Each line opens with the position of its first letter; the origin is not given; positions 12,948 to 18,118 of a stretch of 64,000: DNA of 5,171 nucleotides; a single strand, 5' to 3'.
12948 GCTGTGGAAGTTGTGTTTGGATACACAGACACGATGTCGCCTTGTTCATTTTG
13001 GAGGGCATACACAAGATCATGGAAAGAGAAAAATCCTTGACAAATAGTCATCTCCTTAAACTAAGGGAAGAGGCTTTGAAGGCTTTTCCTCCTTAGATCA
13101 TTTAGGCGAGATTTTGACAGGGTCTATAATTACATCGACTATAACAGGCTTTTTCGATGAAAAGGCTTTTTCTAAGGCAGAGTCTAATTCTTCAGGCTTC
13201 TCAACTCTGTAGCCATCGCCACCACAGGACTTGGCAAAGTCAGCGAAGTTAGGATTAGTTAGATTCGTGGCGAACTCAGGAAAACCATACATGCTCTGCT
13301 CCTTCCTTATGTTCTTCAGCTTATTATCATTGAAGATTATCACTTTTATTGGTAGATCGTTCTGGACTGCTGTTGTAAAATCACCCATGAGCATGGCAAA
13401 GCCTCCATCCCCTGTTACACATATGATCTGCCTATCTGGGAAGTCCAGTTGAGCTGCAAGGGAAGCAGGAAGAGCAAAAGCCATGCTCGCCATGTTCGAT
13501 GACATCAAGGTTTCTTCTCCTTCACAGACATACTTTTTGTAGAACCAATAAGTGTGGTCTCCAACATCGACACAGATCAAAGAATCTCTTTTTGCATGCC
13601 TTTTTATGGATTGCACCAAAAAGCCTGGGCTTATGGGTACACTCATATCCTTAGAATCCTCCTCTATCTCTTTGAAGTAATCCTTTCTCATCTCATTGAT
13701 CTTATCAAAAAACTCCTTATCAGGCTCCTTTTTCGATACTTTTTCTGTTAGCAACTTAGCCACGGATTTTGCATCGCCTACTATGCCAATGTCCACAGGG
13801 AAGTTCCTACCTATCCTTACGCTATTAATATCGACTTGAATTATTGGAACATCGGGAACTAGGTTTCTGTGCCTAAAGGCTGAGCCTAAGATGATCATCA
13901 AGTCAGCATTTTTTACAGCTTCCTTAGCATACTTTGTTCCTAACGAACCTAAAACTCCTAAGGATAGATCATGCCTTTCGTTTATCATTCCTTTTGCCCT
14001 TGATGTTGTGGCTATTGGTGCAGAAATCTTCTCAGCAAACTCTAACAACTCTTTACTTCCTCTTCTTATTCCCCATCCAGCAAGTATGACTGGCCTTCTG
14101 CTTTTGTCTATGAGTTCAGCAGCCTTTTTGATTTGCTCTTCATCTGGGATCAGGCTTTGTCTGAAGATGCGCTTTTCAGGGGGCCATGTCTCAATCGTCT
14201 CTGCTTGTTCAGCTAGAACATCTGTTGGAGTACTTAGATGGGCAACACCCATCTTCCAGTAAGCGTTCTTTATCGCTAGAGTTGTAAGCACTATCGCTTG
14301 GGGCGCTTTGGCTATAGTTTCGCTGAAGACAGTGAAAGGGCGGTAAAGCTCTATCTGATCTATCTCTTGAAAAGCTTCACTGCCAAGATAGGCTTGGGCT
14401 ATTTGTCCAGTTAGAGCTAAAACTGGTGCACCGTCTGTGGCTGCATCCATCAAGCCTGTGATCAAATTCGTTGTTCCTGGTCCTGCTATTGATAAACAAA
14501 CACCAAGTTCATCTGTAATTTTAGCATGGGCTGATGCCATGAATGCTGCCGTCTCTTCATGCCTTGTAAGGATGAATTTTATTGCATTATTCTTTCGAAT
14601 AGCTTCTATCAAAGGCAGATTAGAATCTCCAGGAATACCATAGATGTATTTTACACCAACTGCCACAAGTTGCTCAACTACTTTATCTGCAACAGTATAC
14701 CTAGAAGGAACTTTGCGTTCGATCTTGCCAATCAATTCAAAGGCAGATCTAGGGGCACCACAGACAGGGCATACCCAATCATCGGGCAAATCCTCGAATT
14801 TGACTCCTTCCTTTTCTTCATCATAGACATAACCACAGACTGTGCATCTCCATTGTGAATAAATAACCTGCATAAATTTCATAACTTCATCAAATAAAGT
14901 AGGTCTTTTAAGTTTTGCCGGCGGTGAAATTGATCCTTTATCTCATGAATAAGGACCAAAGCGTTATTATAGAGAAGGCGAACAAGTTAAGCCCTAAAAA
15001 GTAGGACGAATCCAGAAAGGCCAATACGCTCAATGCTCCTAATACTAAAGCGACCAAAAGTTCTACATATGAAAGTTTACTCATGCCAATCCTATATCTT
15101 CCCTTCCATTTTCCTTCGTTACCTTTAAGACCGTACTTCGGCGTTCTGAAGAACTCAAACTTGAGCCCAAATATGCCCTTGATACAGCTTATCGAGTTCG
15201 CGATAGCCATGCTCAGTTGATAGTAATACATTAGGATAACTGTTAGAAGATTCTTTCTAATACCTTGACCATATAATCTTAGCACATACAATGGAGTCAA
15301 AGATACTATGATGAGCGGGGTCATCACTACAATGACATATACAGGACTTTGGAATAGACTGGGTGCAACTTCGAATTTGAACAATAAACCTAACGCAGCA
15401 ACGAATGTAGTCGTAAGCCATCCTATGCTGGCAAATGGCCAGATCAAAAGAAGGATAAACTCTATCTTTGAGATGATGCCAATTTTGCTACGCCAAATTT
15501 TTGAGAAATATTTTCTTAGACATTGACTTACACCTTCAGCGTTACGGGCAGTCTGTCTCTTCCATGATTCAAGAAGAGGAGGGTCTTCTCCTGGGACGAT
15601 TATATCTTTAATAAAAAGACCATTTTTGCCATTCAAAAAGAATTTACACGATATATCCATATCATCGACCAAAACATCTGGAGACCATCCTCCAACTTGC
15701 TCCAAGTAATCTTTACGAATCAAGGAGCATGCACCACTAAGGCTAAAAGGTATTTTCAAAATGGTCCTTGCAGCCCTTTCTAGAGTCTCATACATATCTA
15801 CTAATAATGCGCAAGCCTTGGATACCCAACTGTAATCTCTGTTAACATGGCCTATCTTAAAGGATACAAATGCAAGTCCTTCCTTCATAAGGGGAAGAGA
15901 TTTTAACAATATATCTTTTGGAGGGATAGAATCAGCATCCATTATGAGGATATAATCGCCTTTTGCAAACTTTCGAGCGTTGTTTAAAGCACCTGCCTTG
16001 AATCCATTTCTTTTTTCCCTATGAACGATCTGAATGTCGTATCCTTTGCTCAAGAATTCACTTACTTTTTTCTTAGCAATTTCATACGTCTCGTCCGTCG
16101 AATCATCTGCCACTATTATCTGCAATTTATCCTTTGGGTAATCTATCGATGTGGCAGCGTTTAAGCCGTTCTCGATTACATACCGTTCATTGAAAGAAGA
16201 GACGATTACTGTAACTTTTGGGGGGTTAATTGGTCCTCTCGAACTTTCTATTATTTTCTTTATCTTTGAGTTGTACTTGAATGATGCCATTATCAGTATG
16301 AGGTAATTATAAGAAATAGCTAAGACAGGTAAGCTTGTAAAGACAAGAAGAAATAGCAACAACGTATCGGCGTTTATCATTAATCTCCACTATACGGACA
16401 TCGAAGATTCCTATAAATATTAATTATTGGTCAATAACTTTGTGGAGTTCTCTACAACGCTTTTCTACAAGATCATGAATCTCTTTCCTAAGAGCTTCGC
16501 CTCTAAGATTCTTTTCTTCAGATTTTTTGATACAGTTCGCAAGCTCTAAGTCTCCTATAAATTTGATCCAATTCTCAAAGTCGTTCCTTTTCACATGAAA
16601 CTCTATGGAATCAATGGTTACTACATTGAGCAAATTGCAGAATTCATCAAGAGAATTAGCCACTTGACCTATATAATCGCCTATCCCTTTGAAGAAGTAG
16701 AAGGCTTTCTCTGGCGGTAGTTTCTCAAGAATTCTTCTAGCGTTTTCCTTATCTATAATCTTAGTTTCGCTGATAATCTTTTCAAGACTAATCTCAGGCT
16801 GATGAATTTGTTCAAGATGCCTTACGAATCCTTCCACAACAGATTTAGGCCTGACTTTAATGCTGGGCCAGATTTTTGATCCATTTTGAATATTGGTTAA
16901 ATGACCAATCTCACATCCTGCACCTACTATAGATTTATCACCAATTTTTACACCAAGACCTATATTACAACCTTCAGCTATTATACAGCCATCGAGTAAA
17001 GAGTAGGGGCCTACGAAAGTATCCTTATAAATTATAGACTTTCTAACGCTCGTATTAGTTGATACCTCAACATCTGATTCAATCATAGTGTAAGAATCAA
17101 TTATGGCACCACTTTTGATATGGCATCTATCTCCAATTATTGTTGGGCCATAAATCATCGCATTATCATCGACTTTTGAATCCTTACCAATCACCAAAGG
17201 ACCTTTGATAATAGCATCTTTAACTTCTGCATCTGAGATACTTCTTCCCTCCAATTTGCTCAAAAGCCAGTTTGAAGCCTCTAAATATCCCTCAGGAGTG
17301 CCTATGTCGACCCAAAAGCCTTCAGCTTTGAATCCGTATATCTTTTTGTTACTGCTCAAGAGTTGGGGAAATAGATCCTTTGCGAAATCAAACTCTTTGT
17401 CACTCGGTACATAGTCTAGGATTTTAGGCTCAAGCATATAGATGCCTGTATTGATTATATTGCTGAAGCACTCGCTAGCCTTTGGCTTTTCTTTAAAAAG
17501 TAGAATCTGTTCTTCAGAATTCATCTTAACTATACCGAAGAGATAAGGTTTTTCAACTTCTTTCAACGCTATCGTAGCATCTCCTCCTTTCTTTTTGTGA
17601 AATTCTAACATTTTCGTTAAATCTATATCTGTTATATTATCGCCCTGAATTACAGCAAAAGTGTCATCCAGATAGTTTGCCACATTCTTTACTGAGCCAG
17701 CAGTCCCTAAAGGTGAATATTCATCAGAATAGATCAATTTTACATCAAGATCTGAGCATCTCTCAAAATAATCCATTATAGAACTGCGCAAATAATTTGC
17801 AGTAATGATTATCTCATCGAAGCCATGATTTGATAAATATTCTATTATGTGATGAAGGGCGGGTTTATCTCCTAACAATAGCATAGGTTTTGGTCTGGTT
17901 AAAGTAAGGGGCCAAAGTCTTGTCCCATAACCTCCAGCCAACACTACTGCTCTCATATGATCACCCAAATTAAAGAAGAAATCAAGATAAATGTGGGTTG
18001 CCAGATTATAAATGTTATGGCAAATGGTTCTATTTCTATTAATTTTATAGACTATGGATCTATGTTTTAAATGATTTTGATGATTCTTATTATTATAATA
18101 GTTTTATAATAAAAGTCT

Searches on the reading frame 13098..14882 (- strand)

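Call 62: search_protein_families(library=pfam, proteins=[window:13098-14882:-], max_evalue=0.00001)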
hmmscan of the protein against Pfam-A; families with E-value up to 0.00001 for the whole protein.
window:13098-14882:- (594 aa): 5 families
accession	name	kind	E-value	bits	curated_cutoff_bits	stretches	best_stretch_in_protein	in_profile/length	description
PF00205.28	TPP_enzyme_M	-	3.4e-38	130.9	30.4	1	251-376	1-135/137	Thiamine pyrophosphate enzyme, central domain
PF02775.26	TPP_enzyme_C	-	6.4e-38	130.3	21.9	1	439-584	1-151/151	Thiamine pyrophosphate enzyme, C-terminal TPP binding domain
PF02776.23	TPP_enzyme_N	-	7e-37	126.3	26.8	1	63-179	2-119/119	Thiamine pyrophosphate enzyme, N-terminal TPP binding domain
PF00301.25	Rubredoxin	-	7.1e-12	45.6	23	1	10-48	1-47/47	Rubredoxin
PF21349.2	RUBY_RBDX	-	7.5e-07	28.9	26.5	1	11-49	1-30/30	Rubrerythrin, rubredoxin-like domain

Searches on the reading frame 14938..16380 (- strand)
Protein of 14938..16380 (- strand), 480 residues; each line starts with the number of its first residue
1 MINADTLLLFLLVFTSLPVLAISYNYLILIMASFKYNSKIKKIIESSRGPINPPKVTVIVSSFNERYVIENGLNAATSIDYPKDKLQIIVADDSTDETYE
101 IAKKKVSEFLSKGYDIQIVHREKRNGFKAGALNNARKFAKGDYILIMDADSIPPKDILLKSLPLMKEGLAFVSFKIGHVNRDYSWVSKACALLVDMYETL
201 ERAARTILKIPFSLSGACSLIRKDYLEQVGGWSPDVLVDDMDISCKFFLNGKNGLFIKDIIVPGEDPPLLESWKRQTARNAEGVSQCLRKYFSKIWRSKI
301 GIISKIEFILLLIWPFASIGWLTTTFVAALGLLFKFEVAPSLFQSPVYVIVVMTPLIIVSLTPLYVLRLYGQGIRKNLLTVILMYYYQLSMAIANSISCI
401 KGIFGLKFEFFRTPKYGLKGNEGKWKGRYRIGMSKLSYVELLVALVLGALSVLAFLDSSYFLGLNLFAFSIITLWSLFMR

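Call 62: search_protein_families(library=pfam, proteins=[window:14938-16380:-], max_evalue=0.00001)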
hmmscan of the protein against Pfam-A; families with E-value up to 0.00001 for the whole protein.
window:14938-16380:- (480 aa): 3 families
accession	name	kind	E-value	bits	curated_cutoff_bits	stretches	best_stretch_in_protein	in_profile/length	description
PF00535.33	Glycos_transf_2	-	1.9e-22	80.4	23.3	1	57-229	1-167/168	Glycosyl transferase family 2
PF13641.12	Glyco_tranf_2_3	-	3.6e-21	76.7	27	1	54-281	2-228/230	Glycosyltransferase like family 2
PF13632.12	Glyco_trans_2_3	-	4.3e-19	69.6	27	1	143-350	1-187/198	Glycosyl transferase family group 2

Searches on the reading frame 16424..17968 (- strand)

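Call 62: search_protein_families(library=pfam, proteins=[window:16424-17968:-], max_evalue=0.00001)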
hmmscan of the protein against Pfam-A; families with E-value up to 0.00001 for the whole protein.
window:16424-17968:- (514 aa): 6 families
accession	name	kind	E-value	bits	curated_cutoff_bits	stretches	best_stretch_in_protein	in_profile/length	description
PF00483.29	NTP_transferase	-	3.8e-55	187.6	21.2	1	7-235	2-242/245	Nucleotidyl transferase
PF00132.30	Hexapep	-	4e-16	58.4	27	1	259-290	3-34/36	Bacterial transferase hexapeptide (six repeats)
PF25084.1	LbH_EIF2B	-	4.2e-14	52.9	54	1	250-342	14-105/105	EIF2B subunit epsilon LbH domain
PF12804.13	NTP_transf_3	-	8.6e-12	46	27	1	7-137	1-124/160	MobA-like NTP transferase domain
PF24894.1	Hexapep_GlmU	-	9.1e-09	35.8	23.3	0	305-360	29-83/104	GlmU-like, C-terminal hexapeptide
PF19027.5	DUF5752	-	4.6e-06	26.6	23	1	404-502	98-208/208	Family of unknown function (DUF5752)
